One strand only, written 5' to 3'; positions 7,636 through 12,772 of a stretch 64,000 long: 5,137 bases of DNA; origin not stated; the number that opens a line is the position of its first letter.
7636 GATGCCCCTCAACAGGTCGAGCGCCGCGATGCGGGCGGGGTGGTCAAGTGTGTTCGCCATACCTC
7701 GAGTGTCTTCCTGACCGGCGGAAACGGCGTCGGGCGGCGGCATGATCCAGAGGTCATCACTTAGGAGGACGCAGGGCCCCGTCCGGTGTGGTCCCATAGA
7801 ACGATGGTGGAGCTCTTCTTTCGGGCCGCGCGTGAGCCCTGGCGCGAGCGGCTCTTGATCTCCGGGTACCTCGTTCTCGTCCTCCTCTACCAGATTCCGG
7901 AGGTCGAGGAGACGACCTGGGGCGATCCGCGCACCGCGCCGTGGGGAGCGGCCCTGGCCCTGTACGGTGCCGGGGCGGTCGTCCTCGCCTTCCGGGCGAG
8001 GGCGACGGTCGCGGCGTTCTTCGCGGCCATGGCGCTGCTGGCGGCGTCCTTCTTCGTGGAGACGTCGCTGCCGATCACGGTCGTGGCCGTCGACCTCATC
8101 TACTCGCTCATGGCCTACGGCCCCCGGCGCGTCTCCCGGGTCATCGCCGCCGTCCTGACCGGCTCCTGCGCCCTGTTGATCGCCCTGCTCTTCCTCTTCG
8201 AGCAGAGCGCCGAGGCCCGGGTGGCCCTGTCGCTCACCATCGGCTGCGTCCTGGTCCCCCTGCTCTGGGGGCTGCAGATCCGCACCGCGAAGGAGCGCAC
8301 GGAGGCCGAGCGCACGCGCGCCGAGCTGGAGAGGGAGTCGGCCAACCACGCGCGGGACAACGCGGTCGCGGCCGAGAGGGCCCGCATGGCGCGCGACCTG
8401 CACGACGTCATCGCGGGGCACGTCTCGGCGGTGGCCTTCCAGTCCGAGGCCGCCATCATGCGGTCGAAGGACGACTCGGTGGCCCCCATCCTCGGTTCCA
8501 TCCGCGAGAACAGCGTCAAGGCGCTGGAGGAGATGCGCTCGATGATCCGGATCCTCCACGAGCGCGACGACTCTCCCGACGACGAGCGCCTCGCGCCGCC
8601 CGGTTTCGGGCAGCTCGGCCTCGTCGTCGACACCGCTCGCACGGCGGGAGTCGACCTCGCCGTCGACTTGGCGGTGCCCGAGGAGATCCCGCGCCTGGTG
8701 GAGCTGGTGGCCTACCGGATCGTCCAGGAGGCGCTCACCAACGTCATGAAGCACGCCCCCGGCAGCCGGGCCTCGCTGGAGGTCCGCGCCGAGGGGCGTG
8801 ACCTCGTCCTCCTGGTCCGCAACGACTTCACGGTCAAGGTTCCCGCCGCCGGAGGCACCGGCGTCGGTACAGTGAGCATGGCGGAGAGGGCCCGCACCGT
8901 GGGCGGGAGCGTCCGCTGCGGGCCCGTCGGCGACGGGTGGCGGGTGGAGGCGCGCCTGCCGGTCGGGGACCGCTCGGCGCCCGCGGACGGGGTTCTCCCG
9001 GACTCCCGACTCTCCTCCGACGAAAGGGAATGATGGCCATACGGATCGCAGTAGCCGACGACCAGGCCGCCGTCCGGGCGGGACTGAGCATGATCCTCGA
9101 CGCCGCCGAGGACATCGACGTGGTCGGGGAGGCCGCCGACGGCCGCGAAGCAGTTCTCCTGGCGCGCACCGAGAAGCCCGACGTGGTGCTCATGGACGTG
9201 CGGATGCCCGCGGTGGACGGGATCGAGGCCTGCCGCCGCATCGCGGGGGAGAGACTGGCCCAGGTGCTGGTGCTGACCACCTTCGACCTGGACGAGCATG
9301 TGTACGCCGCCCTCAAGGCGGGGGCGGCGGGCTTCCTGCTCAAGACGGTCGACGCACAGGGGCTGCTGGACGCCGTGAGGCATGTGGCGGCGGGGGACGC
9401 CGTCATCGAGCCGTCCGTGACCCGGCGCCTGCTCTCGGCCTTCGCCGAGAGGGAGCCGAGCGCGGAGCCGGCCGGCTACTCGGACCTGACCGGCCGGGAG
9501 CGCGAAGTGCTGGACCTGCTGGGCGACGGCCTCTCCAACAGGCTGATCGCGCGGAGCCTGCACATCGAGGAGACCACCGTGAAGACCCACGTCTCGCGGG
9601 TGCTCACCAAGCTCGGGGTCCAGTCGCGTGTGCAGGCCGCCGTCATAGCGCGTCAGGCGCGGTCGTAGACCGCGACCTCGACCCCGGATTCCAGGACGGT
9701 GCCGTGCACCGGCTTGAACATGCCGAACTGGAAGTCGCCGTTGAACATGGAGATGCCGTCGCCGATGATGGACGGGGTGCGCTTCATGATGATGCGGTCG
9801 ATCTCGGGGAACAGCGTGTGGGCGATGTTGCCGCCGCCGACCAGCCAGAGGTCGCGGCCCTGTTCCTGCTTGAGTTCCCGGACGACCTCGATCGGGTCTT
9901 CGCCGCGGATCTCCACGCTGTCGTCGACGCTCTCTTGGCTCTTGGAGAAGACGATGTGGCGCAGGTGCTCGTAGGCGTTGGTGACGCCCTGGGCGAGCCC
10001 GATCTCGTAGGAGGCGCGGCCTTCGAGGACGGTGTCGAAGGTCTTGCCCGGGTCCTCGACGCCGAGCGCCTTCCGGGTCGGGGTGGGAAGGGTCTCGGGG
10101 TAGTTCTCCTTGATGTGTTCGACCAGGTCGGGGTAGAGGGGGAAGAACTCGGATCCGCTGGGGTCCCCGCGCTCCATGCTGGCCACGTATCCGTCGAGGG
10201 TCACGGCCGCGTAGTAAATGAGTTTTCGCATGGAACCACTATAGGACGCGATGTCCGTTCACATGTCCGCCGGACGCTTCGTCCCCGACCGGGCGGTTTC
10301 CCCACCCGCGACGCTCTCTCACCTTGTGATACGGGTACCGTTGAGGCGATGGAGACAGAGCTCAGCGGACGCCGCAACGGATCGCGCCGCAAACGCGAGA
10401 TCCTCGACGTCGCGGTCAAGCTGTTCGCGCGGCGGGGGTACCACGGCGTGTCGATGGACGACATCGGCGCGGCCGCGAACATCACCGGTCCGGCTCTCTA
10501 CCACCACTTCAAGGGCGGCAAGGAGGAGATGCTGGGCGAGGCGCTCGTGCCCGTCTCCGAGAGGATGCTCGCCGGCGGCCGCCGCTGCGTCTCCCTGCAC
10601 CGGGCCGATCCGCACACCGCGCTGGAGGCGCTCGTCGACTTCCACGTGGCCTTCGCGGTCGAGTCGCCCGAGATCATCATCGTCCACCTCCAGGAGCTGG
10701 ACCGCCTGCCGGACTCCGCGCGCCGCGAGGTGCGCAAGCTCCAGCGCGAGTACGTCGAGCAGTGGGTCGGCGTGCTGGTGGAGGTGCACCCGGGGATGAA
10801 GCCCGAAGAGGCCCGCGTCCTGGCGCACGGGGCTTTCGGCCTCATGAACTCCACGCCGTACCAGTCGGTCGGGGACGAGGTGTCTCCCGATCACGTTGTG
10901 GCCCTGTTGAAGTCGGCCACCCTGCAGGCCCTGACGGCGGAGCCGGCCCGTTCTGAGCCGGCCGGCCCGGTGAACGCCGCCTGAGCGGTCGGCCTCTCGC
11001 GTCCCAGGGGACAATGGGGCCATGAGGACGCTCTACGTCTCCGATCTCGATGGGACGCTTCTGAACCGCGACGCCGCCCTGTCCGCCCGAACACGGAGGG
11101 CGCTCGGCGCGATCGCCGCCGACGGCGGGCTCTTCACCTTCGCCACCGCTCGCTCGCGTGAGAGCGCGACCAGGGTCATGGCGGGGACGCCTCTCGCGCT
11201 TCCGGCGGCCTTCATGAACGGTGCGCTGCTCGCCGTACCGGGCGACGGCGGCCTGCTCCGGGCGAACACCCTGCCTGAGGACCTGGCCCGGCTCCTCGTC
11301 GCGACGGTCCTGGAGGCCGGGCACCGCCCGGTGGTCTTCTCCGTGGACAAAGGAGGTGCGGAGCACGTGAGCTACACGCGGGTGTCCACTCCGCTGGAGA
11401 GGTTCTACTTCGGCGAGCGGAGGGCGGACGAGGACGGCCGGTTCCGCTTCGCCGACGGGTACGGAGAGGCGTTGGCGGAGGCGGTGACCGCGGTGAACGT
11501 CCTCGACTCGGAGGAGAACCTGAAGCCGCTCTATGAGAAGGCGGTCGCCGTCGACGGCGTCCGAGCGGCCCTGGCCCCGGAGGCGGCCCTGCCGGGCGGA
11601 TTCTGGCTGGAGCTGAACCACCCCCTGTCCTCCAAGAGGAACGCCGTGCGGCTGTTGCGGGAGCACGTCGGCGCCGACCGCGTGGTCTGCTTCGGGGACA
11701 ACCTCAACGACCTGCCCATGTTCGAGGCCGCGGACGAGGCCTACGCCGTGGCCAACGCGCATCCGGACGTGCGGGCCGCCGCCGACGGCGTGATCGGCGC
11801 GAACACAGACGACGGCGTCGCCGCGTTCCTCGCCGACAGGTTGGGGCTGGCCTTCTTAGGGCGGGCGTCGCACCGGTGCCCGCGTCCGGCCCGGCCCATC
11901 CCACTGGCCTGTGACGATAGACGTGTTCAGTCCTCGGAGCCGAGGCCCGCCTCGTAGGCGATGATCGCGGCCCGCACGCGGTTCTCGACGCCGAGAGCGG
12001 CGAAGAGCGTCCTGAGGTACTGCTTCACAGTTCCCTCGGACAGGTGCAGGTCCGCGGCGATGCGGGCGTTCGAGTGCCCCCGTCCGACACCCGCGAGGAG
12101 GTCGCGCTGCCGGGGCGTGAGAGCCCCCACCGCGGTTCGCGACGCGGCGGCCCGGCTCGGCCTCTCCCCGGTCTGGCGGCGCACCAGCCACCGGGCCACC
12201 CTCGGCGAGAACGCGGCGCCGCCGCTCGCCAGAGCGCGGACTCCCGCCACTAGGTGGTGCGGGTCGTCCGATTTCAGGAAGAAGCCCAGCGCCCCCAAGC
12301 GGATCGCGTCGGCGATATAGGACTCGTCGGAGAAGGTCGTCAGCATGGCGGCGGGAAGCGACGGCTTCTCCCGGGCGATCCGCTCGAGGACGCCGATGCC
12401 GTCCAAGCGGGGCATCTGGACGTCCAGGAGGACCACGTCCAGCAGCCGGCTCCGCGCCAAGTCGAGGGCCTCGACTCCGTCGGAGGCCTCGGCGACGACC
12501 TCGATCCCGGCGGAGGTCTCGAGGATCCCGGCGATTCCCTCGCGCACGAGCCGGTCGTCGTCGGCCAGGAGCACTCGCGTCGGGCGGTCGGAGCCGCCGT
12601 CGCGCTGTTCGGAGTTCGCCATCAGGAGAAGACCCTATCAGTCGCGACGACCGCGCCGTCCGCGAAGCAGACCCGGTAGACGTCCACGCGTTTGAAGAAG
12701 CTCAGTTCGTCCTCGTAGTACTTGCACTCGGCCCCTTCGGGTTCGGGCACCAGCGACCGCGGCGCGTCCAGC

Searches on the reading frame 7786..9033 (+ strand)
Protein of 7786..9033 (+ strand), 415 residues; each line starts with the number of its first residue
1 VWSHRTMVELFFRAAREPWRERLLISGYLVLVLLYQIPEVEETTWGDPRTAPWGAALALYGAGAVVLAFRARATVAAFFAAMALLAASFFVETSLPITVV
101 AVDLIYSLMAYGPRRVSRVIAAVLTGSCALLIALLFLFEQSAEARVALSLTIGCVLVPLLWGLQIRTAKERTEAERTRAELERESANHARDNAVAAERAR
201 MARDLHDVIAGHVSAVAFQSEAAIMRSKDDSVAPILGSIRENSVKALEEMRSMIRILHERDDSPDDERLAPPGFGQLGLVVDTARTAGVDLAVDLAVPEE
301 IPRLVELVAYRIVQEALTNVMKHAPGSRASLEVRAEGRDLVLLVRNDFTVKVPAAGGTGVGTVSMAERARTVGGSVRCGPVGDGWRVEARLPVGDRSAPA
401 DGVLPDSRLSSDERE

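Call 110: search_protein_families(library=pfam, proteins=[window:7786-9033:+], max_evalue=0.0001)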
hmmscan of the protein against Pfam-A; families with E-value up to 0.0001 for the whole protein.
window:7786-9033:+ (415 aa): 3 families
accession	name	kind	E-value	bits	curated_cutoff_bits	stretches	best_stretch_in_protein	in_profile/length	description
PF07730.19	HisKA_3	-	5.9e-13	49.6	24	1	197-261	1-67/68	Histidine kinase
PF02518.31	HATPase_c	-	1.7e-05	25.7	26.4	0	309-393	6-109/111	Histidine kinase-, DNA gyrase B-, and HSP90-like ATPase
PF23539.1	DUF7134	-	4.1e-05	23.8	27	1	53-162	34-148/155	Domain of unknown function (DUF7134)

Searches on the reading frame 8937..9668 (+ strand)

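Call 110: search_protein_families(library=pfam, proteins=[window:8937-9668:+], max_evalue=0.0001)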
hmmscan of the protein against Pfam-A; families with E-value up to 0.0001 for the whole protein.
window:8937-9668:+ (243 aa): 3 families
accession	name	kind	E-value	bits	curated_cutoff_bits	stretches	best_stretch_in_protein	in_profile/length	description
PF00072.30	Response_reg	-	4.4e-25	88.4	30.2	1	37-148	1-111/111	Response regulator receiver domain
PF00196.25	GerE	-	1.9e-19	69.5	23.5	1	183-238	2-57/57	Bacterial regulatory proteins, luxR family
PF08281.18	Sigma70_r4_2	-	2.3e-06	27.6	25.7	1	184-226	11-54/54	Sigma-70, region 4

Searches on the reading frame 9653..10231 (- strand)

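Call 110: search_protein_families(library=pfam, proteins=[window:9653-10231:-], max_evalue=0.0001)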
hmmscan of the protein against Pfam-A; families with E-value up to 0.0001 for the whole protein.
window:9653-10231:- (192 aa): 1 family
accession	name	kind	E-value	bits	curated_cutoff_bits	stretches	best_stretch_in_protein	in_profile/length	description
PF01872.23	RibD_C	-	4.1e-07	30.4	24.1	1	110-165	117-175/197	RibD C-terminal domain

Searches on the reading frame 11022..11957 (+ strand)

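Call 110: search_protein_families(library=pfam, proteins=[window:11022-11957:+], max_evalue=0.0001)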
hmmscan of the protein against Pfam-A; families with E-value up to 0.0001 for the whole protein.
window:11022-11957:+ (311 aa): 4 families
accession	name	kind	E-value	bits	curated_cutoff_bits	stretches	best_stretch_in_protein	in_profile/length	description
PF08282.18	Hydrolase_3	-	7.4e-37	127.9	20.9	1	6-270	2-255/255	haloacid dehalogenase-like hydrolase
PF05116.19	S6PP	-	8.4e-09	35.8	20.3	0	3-63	3-63/247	Sucrose-6F-phosphate phosphohydrolase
PF00702.32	Hydrolase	-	8.4e-05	23.5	26.4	0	205-238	160-191/191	haloacid dehalogenase-like hydrolase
PF12710.13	HAD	-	9e-05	23.4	27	0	198-235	145-189/189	haloacid dehalogenase-like hydrolase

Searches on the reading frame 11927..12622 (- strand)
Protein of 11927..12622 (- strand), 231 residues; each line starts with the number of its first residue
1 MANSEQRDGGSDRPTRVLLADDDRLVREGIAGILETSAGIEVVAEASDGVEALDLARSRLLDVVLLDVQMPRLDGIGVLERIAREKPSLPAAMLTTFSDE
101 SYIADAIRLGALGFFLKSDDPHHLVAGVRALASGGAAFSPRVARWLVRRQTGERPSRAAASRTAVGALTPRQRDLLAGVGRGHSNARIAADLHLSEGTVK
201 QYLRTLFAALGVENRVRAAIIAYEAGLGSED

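Call 110: search_protein_families(library=pfam, proteins=[window:11927-12622:-], max_evalue=0.0001)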
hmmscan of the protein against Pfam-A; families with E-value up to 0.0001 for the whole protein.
window:11927-12622:- (231 aa): 3 families
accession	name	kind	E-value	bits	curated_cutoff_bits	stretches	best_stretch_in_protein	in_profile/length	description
PF00072.30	Response_reg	-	1.5e-26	93.2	30.2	1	17-128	1-110/111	Response regulator receiver domain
PF00196.25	GerE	-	2.2e-12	46.8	23.5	1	168-222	3-57/57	Bacterial regulatory proteins, luxR family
PF08281.18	Sigma70_r4_2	-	4.9e-06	26.5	25.7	1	163-204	6-48/54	Sigma-70, region 4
